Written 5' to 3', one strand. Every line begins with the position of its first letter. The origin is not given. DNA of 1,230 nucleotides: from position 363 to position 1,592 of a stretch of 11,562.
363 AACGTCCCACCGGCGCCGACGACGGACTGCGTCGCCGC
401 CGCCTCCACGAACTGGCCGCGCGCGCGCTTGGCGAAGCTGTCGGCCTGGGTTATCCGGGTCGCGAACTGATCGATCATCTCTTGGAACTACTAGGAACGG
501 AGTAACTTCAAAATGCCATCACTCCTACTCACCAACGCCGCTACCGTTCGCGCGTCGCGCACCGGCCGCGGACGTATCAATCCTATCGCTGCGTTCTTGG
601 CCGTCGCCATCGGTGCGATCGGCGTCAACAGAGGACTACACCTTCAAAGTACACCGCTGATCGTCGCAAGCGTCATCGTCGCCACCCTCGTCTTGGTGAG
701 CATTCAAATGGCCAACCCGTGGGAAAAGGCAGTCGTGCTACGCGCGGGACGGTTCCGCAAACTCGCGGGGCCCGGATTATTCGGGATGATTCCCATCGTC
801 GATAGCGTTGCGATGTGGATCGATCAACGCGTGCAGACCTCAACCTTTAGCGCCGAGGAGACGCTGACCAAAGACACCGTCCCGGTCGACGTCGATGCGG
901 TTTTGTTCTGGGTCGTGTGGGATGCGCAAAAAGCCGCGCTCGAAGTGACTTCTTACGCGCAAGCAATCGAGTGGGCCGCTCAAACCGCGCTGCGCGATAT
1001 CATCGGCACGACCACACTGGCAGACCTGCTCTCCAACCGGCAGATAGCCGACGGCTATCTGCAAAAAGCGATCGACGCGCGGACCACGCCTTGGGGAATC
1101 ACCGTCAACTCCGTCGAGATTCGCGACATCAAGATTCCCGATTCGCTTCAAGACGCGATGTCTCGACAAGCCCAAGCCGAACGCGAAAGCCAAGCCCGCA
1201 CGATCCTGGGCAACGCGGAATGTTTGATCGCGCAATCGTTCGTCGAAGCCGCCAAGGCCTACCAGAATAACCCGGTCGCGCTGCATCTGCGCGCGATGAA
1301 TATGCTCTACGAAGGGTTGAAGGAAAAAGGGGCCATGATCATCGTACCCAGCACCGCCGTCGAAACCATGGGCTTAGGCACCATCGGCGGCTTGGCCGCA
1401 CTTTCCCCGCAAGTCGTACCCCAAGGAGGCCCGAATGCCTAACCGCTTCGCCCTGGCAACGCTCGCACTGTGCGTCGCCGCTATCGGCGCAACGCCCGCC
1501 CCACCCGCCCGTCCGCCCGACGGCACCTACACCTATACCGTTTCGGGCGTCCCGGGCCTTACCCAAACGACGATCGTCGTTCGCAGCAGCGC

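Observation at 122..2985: Translationally coupled GntR(YtrA-like)-SPFH-secreted serine hydrolase cassette: an SPFH/hydrolase pair without NfeD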

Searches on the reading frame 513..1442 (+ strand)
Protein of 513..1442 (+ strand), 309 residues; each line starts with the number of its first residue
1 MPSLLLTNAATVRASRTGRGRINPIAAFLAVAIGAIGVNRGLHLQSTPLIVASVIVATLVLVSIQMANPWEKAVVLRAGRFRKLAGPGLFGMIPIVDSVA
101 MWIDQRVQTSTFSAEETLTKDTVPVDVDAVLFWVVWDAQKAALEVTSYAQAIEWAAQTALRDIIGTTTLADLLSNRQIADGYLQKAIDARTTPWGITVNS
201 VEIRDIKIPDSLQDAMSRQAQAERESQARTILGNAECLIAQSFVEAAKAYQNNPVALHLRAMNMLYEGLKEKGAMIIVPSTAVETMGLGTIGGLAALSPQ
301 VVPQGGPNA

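Call 6: search_protein_families(library=pfam, proteins=[window:513-1442:+], max_evalue=0.01)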
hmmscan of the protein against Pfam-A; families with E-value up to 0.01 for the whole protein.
window:513-1442:+ (309 aa): 2 families
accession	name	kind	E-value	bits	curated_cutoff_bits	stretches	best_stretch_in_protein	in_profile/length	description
PF01145.31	Band_7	-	1.9e-34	119.7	23.6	1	67-231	3-170/176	SPFH domain / Band 7 family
PF13421.11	Band_7_1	-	0.0013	18.8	24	1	155-221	140-208/211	SPFH domain-Band 7 family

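Call 7: search_protein_families(library=ncbifam, proteins=[window:513-1442:+], max_evalue=0.01)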
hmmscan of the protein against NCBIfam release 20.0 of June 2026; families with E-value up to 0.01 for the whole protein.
window:513-1442:+ (309 aa): 4 families
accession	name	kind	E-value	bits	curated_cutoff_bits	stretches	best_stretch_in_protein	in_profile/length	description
TIGR01933.1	hflK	equivalog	3.8e-19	69.1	159.4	1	65-231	2-169/261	FtsH protease activity modulator HflK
TIGR01932.1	hflC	equivalog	4.8e-11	42.1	134.4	1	50-177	6-144/318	protease modulator HflC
NF008181.0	PRK10930.1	equivalog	2.8e-10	39.6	660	1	54-250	90-293/419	FtsH protease activity modulator HflK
NF008259.0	PRK11029.1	equivalog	6.4e-08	31.9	427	1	49-140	5-102/334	protease modulator HflC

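Call 15: find_homologous_proteins(query=window:513-1442:+)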
Query window:513-1442:+ (309 aa): 8000 proteins with E <= 0.001 among 8000 candidates; the best 120 are listed.
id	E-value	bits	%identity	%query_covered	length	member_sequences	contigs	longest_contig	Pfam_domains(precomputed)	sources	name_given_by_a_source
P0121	7.5e-193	657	100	100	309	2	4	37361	PF01145.32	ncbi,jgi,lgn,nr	ncbi:MAG TPA: slipin family protein [Verrucomicrobiae bacterium]|jgi:hypothetical protein|nr:slipin 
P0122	9.4e-156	535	83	98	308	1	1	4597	PF01145.32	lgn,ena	-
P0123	3.1e-138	478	74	98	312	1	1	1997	PF01145.32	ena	-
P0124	5.1e-137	474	77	93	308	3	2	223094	PF01145.32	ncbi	ncbi:MAG: slipin family protein [Candidatus Tyrphobacter sp.]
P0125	4.2e-135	468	74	98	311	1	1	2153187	PF01145.32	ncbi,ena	-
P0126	1.4e-134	466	89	79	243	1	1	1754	PF01145.32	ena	-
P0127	1.4e-133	463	74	97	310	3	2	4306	PF01145.32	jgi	jgi:hypothetical protein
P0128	2.0e-133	462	75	94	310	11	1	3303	PF01145.32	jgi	jgi:regulator of protease activity HflC (stomatin/prohibitin superfamily)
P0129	4.3e-133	461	75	94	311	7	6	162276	PF01145.32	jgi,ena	jgi:regulator of protease activity HflC (stomatin/prohibitin superfamily)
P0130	5.0e-133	461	76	92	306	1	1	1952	PF01145.32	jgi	-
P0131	5.9e-133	461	75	94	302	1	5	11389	PF01145.32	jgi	jgi:regulator of protease activity HflC (stomatin/prohibitin superfamily)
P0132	6.3e-133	461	75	94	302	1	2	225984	PF01145.32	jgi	jgi:regulator of protease activity HflC (stomatin/prohibitin superfamily)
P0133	1.4e-132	459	71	99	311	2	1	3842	PF01145.32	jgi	jgi:regulator of protease activity HflC (stomatin/prohibitin superfamily)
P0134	1.5e-132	459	73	97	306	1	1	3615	PF01145.32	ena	-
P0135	3.7e-132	458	76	94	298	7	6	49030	PF01145.32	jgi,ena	jgi:regulator of protease activity HflC (stomatin/prohibitin superfamily)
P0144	5.7e-130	451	74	91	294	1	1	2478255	PF01145.32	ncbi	-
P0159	6.3e-123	428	81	79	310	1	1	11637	PF01145.32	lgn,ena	-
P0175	9.2e-121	421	74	85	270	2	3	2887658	PF01145.32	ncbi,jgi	ncbi:MAG TPA: slipin family protein [Candidatus Tumulicola sp.]|jgi:regulator of protease activity H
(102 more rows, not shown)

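Call 16: find_encoding_contigs(protein=P0121, flank=10000, max_places=4)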
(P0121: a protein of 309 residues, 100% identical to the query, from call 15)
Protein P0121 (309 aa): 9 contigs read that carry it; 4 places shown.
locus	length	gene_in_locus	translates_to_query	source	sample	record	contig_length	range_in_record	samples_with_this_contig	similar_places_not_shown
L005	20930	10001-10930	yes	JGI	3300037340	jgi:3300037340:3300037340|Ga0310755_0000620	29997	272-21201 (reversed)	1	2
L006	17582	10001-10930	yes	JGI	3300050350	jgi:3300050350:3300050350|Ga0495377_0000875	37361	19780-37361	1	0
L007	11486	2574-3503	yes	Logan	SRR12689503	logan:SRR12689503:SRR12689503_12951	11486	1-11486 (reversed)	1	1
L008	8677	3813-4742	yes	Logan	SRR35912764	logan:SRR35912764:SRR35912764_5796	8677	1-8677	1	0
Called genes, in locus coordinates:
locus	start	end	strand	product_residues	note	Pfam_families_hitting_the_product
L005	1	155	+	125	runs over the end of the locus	PF01475:FUR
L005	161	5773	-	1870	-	PF13205:Big_5 (faint), PF11974:bMG3 (weak), PF01835:MG2, PF17972:bMG5, PF07703:A2M_BRD, PF00207:A2M, PF17973:bMG10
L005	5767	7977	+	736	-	PF00912:Transgly, PF00905:Transpeptidase, PF06832:BiPBP_C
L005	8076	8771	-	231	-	PF01738:DLH, PF00326:Peptidase_S9 (faint)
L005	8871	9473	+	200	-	-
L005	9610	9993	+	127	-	PF00392:GntR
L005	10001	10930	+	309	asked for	PF01145:Band_7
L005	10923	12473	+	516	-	PF00561:Abhydrolase_1 (weak), PF20434:BD-FAE (faint), PF12697:Abhydrolase_6 (weak), PF12146:Hydrolase_4, PF01738:DLH (weak), PF00326:Peptidase_S9 (weak)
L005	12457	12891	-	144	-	PF00034:Cytochrom_C, PF13442:Cytochrome_CBB3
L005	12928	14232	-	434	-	PF01098:FTSW_RODA_SPOVE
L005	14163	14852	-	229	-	-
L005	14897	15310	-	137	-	PF16697:Yop-YscD_cpl, PF00498:FHA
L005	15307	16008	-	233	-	PF12401:FhaA_N, PF00498:FHA, PF16697:Yop-YscD_cpl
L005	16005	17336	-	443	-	PF01029:NusB, PF22458:RsmF-B_ferredox, PF01189:Methyltr_RsmB-F, PF13649:Methyltransf_25 (weak)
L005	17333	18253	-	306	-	PF00551:Formyl_trans_N, PF02911:Formyl_trans_C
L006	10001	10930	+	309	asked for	PF01145:Band_7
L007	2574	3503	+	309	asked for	PF01145:Band_7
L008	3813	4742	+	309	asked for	PF01145:Band_7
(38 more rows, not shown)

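Call 17: find_encoding_contigs(protein=P0122, flank=5000, max_places=2)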
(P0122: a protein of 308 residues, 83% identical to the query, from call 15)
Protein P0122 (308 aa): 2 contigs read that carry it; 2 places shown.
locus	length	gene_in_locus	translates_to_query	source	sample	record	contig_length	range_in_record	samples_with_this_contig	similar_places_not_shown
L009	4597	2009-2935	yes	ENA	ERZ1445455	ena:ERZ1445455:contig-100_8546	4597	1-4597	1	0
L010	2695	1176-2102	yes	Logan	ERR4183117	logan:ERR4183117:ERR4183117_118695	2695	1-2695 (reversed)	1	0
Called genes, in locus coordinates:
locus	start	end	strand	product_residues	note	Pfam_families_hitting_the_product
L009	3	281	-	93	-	?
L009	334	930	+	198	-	-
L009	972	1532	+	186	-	PF06966:DUF1295, PF04191:PEMT, PF04140:ICMT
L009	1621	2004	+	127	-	PF00392:GntR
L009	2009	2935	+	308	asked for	PF01145:Band_7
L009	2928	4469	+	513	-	PF00561:Abhydrolase_1 (faint), PF02129:Peptidase_S15 (faint), PF20408:Abhydrolase_11 (faint), PF20434:BD-FAE (faint), PF12697:Abhydrolase_6, PF00326:Peptidase_S9, PF12146:Hydrolase_4, PF01738:DLH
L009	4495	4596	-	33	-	?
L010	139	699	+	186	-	PF06966:DUF1295, PF04191:PEMT, PF04140:ICMT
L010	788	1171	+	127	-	PF00392:GntR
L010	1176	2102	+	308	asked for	PF01145:Band_7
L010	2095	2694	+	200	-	?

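Call 21: find_related_loci(query=window:513-1439:+, collection=metagenome_contigs, flank=5000)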
Query window:513-1439:+ (309 aa) in metagenome_contigs; peptide patterns used: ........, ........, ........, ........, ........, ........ (x = any residue, [..] = any of these).
600 stretches matched a pattern (row limit reached: there are more); 578 encode a relative of the query (tblastn E <= 1e-3); the best 80 are kept; 80 distinct loci.
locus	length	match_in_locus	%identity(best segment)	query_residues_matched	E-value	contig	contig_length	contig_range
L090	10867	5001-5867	75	10-298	2e-141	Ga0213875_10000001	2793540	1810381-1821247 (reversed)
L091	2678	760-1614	71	23-307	7e-134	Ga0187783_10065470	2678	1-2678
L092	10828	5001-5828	73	23-298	1e-127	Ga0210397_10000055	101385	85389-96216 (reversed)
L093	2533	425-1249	72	23-297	1e-133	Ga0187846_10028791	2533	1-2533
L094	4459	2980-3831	70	23-306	8e-129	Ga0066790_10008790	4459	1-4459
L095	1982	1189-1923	80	54-298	3e-134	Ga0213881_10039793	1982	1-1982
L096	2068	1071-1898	71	23-298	7e-134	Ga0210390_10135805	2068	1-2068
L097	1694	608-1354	76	49-297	3e-135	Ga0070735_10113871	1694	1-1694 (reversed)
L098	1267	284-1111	72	23-298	2e-136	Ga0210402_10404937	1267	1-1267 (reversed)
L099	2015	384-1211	71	23-298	2e-132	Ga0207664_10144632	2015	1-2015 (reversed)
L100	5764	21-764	77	50-297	1e-123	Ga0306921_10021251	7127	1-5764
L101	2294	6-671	80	79-307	4e-124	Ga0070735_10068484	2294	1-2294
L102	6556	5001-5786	68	48-308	2e-116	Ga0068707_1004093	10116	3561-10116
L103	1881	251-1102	60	21-304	3e-120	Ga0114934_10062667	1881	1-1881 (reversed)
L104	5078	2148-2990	61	20-300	2e-110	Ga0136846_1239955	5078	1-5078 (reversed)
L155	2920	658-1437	64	50-309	4e-108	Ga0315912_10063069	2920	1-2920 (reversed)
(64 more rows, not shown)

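Call 27: find_homologous_proteins(query=L092:5894-6604:+, max_evalue=0.001)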
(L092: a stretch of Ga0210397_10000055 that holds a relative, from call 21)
Query L092:5894-6604:+ (237 aa): 21 proteins with E <= 0.001 among 8000 candidates.
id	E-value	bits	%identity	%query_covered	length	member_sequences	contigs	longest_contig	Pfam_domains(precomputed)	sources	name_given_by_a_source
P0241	1.9e-124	432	91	99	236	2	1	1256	-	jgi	jgi:hypothetical protein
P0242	1.4e-123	429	90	99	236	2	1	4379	-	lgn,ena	-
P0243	5.4e-122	424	88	99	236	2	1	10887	-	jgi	jgi:hypothetical protein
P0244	9.8e-120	416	86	99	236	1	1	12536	-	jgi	jgi:hypothetical protein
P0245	2.4e-97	343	75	93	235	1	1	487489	-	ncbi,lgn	-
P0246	1.7e-73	265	60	93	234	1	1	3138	-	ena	-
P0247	5.2e-51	192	47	84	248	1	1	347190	-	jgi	-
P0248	8.2e-51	191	47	92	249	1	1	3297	-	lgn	-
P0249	3.5e-49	186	47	86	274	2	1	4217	-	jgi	jgi:hypothetical protein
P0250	2.0e-47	180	46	85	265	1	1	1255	-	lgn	-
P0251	4.9e-47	179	45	84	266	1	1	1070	-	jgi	jgi:hypothetical protein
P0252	2.2e-46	177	46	85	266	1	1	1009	-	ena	-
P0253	2.9e-25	108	34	89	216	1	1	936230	-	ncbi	-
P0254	1.4e-23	102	38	82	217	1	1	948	-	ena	-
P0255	7.5e-21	93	38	83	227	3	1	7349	-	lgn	-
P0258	1.9e-17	82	36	81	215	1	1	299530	-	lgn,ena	-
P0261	3.2e-13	68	31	84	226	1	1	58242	-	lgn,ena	-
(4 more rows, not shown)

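Call 28: find_encoding_contigs(protein=P0253, flank=4000, max_places=1)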
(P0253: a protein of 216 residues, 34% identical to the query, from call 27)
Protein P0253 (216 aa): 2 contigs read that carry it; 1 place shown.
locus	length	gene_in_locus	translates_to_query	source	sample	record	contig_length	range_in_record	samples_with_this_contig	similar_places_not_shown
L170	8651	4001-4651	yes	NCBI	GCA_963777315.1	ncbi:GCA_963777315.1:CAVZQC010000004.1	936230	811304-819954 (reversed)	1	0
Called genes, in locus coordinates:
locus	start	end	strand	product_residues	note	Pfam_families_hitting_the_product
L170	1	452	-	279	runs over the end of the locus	-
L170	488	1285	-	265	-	PF00378:ECH_1, PF16113:ECH_2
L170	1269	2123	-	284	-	PF02737:3HCDH_N, PF00725:3HCDH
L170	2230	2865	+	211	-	PF01895:PhoU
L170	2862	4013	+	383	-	PF00266:Aminotran_5, PF01041:DegT_DnrJ_EryC1 (faint)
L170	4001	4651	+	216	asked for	-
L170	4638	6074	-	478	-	-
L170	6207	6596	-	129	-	-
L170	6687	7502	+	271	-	PF00702:Hydrolase (weak), PF08282:Hydrolase_3, PF05116:S6PP (weak)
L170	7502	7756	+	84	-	-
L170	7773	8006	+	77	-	PF02597:ThiS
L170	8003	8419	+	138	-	PF02391:MoaE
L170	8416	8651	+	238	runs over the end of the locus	PF00561:Abhydrolase_1 (weak), PF12146:Hydrolase_4, PF12697:Abhydrolase_6, PF20408:Abhydrolase_11 (weak)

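Call 29: find_encoding_contigs(protein=P0258, flank=4000, max_places=1)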
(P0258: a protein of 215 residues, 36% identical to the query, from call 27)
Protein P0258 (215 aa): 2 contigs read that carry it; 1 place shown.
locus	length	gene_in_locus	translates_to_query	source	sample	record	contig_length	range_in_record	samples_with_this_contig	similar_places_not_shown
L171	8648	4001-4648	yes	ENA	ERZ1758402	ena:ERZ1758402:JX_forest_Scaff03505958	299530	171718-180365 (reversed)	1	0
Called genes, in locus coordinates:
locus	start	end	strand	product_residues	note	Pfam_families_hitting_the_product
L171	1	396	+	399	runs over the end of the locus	-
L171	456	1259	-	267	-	PF00378:ECH_1, PF16113:ECH_2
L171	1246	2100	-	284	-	PF02737:3HCDH_N, PF00725:3HCDH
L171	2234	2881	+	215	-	PF01895:PhoU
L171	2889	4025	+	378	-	PF00266:Aminotran_5, PF01041:DegT_DnrJ_EryC1 (weak)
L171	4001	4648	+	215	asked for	-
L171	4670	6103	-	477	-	-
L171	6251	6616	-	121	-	-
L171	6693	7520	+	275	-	PF00702:Hydrolase, PF08282:Hydrolase_3, PF05116:S6PP (weak)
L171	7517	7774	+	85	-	-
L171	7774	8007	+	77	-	PF02597:ThiS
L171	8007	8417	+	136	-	PF02391:MoaE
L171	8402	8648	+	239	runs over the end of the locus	PF00561:Abhydrolase_1 (faint), PF12146:Hydrolase_4, PF12697:Abhydrolase_6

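Call 30: find_encoding_contigs(protein=P0247, flank=4000, max_places=1)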
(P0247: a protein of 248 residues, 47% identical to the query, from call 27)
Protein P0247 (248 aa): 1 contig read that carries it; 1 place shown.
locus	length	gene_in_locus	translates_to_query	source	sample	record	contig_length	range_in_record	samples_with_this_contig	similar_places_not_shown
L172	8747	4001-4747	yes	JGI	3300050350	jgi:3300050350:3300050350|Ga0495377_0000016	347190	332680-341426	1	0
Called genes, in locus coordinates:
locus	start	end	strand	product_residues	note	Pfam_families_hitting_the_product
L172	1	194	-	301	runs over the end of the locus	PF12911:OppC_N, PF00528:BPD_transp_1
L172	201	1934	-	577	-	PF00753:Lactamase_B, PF12706:Lactamase_B_2, PF22505:RNase_J_b_CASP, PF07521:RMMBL, PF17770:RNase_J_C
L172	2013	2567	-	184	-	-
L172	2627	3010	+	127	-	PF00392:GntR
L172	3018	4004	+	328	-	-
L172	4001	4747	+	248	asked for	-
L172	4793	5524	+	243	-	PF04893:Yip1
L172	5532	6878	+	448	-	PF02321:OEP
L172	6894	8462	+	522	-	PF25990:Beta-barrel_YknX (weak), PF26002:Beta-barrel_AprE (faint), PF25967:RND-MFP_C (faint), PF25989:YknX_C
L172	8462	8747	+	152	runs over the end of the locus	PF07853:DUF1648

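Call 31: find_encoding_contigs(protein=P0261, flank=4000, max_places=1)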
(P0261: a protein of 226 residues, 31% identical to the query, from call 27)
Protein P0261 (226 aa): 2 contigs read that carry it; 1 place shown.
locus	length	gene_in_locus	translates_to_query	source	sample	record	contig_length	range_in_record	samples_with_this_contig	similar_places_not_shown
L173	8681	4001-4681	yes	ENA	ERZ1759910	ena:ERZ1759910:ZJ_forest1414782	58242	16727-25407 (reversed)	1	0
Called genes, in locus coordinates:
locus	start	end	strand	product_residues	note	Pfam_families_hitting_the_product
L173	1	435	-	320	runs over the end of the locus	-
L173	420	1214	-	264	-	PF00378:ECH_1, PF16113:ECH_2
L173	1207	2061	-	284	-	PF02737:3HCDH_N, PF00725:3HCDH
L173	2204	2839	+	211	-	PF01895:PhoU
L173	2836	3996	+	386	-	PF00266:Aminotran_5, PF00155:Aminotran_1_2 (weak)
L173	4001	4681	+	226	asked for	-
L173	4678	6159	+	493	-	PF07719:TPR_2 (faint), PF13371:TPR_9 (faint), PF13424:TPR_12 (faint), PF13428:TPR_14 (faint), PF14559:TPR_19 (faint), PF00515:TPR_1 (faint), PF13432:TPR_16, PF13414:TPR_11 (weak), +3 more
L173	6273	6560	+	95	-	PF13560:HTH_31 (weak), PF01381:HTH_3 (weak)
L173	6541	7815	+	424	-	PF13657:Couple_hipA, PF07804:HipA_C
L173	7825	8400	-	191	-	PF00132:Hexapep, PF14602:Hexapep_2 (weak)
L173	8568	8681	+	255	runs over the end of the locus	-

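Call 47: search_solved_structures(query=window:513-1439:+, max_evalue=0.00001)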
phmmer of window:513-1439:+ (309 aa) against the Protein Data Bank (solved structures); distinct sequences matched with E-value up to 0.00001: 19.
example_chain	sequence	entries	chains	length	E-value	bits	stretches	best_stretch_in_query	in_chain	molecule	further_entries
9oh9_A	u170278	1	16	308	1.4e-37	132.9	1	60-281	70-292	Stomatin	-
9wmj_A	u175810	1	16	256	1.6e-37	132.8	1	60-280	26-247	Stomatin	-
9wkz_A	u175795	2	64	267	1.8e-37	132.5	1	60-280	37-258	Stomatin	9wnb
9z7u_F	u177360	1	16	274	2.1e-37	132.4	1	60-280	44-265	Stomatin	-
3bk6_A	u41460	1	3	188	4.7e-36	127.9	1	100-267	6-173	PH stomatin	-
8z5g_A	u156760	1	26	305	9.7e-26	94.1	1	51-231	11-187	Protein QmcA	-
9zd2_F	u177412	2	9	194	4.6e-25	91.8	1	60-209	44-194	Stomatin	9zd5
4fvg_A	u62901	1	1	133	1.2e-21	80.6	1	94-222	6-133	Stomatin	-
8gn9_A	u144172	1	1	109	1.9e-21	80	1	103-209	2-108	Stomatin homolog PH1511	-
4fvj_A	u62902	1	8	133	2.1e-21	79.8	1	94-222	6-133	Stomatin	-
4fvf_A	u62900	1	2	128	3.1e-21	79.3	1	96-222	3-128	Stomatin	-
7wh3_A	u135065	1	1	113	1e-17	67.8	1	103-209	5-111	Stomatin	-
2rpb_A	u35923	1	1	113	2.3e-14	56.7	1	104-209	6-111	hypothetical membrane protein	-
9paw_XA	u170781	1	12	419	7.1e-08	35.5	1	52-239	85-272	Protein HflK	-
7vhq_E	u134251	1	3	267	8.2e-08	35.3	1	53-231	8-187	Protein HflK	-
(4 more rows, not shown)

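Call 78: find_encoding_contigs(protein=P0125, flank=3500, max_places=1)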
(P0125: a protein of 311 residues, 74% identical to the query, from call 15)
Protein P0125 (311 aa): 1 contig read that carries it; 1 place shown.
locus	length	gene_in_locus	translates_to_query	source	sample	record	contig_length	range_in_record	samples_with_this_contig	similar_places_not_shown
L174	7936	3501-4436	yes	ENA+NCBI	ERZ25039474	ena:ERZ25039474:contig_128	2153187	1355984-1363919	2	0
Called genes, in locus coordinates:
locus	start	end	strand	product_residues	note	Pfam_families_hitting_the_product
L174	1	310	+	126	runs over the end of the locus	PF00376:MerR, PF13411:MerR_1, PF09278:MerR-DNA-bind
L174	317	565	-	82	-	-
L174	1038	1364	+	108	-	PF01022:HTH_5, PF12840:HTH_20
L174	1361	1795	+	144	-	PF00903:Glyoxalase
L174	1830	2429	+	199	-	PF00230:MIP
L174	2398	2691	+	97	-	-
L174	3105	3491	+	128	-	PF00392:GntR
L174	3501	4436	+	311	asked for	PF01145:Band_7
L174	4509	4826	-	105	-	-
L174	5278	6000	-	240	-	-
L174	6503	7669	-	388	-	PF01594:AI-2E_transport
